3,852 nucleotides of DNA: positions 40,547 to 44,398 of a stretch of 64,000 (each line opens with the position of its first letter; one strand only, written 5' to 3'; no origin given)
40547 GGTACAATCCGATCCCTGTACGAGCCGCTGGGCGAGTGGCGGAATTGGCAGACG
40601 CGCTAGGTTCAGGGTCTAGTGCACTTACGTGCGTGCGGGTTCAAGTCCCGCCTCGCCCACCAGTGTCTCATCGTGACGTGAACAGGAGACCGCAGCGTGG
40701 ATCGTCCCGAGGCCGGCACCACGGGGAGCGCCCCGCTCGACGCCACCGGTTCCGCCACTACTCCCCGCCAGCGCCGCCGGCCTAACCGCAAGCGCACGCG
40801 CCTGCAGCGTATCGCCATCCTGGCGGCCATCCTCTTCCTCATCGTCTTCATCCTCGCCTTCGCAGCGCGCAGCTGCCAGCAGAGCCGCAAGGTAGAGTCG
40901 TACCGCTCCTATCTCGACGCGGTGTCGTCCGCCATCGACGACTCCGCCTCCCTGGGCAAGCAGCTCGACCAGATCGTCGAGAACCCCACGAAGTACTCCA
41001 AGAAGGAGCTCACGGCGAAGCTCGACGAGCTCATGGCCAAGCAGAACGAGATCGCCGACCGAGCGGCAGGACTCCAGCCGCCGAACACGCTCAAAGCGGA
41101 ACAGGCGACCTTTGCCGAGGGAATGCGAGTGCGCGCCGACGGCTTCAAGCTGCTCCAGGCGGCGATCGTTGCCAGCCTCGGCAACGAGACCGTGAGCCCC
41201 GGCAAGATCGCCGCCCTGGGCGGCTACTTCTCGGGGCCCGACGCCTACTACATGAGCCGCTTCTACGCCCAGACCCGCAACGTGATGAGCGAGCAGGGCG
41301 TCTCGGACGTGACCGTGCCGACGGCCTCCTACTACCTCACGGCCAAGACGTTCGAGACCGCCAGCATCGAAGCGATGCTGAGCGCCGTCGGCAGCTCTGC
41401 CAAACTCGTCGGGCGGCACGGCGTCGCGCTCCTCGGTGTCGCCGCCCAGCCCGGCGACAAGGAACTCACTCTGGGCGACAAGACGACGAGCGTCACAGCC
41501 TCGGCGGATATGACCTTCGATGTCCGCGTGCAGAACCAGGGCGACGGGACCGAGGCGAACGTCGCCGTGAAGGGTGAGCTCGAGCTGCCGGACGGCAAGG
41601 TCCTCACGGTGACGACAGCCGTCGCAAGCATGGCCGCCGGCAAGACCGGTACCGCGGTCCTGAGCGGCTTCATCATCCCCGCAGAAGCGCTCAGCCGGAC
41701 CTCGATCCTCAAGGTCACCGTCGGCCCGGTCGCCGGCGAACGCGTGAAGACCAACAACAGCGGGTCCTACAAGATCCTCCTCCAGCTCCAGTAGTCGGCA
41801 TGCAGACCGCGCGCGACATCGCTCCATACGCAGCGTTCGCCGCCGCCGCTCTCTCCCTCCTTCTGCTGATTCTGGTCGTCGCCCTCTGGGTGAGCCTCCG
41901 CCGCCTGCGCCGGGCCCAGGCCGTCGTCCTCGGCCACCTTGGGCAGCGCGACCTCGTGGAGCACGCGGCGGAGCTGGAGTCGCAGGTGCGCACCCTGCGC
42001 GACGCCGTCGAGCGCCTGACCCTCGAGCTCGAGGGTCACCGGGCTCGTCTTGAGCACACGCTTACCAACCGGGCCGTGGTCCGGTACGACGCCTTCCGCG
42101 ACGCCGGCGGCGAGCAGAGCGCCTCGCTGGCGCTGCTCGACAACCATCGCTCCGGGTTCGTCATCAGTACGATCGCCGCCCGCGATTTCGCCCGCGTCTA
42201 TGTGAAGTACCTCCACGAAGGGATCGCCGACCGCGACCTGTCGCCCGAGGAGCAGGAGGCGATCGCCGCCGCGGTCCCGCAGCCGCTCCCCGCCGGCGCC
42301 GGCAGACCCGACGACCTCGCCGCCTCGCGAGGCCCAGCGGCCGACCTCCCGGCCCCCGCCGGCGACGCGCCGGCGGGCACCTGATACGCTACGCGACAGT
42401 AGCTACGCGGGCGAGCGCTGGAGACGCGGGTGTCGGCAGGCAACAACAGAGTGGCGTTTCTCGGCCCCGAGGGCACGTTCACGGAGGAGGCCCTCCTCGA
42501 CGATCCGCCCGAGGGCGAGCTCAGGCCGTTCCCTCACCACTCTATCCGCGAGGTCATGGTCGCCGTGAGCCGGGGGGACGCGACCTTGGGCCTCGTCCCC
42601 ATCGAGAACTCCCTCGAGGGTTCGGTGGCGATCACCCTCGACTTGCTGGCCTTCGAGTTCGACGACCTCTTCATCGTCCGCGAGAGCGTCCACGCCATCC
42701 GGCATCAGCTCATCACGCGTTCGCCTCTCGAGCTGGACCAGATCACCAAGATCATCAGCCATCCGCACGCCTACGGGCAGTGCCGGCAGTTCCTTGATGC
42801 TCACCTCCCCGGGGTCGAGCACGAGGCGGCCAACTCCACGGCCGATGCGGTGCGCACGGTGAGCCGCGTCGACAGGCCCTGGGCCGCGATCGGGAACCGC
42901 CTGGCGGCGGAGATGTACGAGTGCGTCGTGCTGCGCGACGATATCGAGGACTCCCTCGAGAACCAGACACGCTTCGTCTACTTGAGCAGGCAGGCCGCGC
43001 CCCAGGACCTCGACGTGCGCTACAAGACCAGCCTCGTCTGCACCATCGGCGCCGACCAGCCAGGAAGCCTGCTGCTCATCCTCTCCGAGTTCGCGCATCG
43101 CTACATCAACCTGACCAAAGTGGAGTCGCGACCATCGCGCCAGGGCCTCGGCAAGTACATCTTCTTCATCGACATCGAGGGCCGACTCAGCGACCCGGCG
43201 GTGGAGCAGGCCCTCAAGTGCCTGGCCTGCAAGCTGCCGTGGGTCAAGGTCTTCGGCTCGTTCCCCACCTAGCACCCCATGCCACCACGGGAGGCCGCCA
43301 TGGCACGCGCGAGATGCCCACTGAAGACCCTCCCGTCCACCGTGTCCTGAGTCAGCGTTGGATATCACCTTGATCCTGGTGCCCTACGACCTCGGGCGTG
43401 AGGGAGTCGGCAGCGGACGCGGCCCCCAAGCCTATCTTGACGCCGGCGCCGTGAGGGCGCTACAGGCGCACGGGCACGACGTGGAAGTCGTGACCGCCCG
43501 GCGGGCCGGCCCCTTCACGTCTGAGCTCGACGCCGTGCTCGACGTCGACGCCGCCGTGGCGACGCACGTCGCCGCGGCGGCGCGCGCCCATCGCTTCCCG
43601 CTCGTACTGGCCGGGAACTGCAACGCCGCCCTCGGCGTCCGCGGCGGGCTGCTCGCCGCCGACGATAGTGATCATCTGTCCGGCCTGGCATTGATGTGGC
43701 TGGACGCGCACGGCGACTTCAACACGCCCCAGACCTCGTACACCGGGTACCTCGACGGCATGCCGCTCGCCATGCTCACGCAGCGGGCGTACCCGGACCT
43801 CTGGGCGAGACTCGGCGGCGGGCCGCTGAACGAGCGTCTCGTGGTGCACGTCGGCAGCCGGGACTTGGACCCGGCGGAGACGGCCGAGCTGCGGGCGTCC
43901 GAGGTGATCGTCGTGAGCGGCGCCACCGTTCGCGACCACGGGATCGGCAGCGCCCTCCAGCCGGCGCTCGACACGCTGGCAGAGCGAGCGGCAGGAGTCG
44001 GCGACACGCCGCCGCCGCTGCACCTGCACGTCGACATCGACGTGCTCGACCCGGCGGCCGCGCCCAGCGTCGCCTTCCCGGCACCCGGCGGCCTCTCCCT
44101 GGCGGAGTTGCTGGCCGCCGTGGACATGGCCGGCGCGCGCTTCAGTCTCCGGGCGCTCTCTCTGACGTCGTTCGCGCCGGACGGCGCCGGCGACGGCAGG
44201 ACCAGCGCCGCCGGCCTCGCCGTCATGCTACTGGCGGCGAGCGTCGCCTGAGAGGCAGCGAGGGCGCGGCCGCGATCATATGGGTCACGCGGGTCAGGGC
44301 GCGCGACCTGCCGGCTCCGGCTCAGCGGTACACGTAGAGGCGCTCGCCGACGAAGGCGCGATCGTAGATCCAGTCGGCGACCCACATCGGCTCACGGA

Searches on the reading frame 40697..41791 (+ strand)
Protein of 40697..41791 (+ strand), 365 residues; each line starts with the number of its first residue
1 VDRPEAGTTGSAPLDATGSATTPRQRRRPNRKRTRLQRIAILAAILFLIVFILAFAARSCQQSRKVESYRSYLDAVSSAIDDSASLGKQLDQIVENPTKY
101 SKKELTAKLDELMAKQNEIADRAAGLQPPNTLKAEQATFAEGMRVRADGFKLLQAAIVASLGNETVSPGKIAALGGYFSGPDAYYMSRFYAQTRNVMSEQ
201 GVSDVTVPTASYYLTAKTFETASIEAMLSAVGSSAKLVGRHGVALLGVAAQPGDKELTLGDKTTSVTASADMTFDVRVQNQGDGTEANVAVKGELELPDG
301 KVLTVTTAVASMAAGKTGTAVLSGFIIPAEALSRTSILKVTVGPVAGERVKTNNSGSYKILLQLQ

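Call 10: search_protein_families(library=pfam, proteins=[window:40697-41791:+], max_evalue=0.001)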
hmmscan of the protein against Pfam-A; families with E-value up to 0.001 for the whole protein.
window:40697-41791:+ (365 aa): 0 families

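Call 75: search_protein_families(library=ncbifam, proteins=[window:40697-41791:+], max_evalue=0.01)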
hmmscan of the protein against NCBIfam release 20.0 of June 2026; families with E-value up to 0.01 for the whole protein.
window:40697-41791:+ (365 aa): 1 family
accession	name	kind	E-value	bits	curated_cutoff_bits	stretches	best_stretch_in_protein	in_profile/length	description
TIGR04558.1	SoxH_rel_PQQ_1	hypoth_equivalog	0.0029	16.7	300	0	61-111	218-268/285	quinoprotein relay system zinc metallohydrolase 1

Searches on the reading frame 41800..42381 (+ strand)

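Call 14: search_protein_families(library=pfam, proteins=[window:41800-42381:+], max_evalue=0.001)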
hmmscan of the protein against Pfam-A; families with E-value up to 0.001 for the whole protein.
window:41800-42381:+ (194 aa): 1 family
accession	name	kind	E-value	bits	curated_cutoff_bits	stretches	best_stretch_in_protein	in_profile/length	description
PF14584.11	DUF4446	-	3.8e-32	111.8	27.4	1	12-158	3-149/150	Protein of unknown function (DUF4446)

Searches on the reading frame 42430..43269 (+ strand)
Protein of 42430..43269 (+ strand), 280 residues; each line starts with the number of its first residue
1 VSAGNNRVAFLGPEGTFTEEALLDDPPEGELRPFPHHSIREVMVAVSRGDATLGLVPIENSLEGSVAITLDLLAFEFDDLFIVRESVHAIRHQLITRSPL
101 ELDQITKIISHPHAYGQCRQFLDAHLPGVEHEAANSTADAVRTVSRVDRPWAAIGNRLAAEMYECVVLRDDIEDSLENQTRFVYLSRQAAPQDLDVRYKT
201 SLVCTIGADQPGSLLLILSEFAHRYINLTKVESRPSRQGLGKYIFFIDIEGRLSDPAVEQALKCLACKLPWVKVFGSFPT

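Call 10: search_protein_families(library=pfam, proteins=[window:42430-43269:+], max_evalue=0.001)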
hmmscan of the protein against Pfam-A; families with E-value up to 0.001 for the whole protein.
window:42430-43269:+ (280 aa): 2 families
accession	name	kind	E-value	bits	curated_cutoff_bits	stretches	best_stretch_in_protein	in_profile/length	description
PF00800.23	PDT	-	2.5e-54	184.2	25.2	1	8-188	1-179/181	Prephenate dehydratase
PF01842.31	ACT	-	5e-08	33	27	1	207-263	7-62/66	ACT domain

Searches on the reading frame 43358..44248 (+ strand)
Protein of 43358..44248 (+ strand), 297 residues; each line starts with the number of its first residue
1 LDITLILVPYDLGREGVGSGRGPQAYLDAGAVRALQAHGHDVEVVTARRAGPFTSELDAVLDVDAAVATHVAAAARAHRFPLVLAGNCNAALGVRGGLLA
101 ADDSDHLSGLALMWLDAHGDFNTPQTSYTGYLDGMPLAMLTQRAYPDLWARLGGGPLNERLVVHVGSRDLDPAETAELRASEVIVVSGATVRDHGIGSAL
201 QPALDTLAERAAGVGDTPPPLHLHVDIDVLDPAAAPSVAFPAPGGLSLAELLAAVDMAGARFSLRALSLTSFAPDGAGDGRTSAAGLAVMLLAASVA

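Call 10: search_protein_families(library=pfam, proteins=[window:43358-44248:+], max_evalue=0.001)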
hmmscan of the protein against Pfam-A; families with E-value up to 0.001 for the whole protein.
window:43358-44248:+ (297 aa): 1 family
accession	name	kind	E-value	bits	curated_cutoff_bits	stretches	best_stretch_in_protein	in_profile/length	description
PF00491.26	Arginase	-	9.3e-35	120.9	22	1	2-291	2-275/280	Arginase family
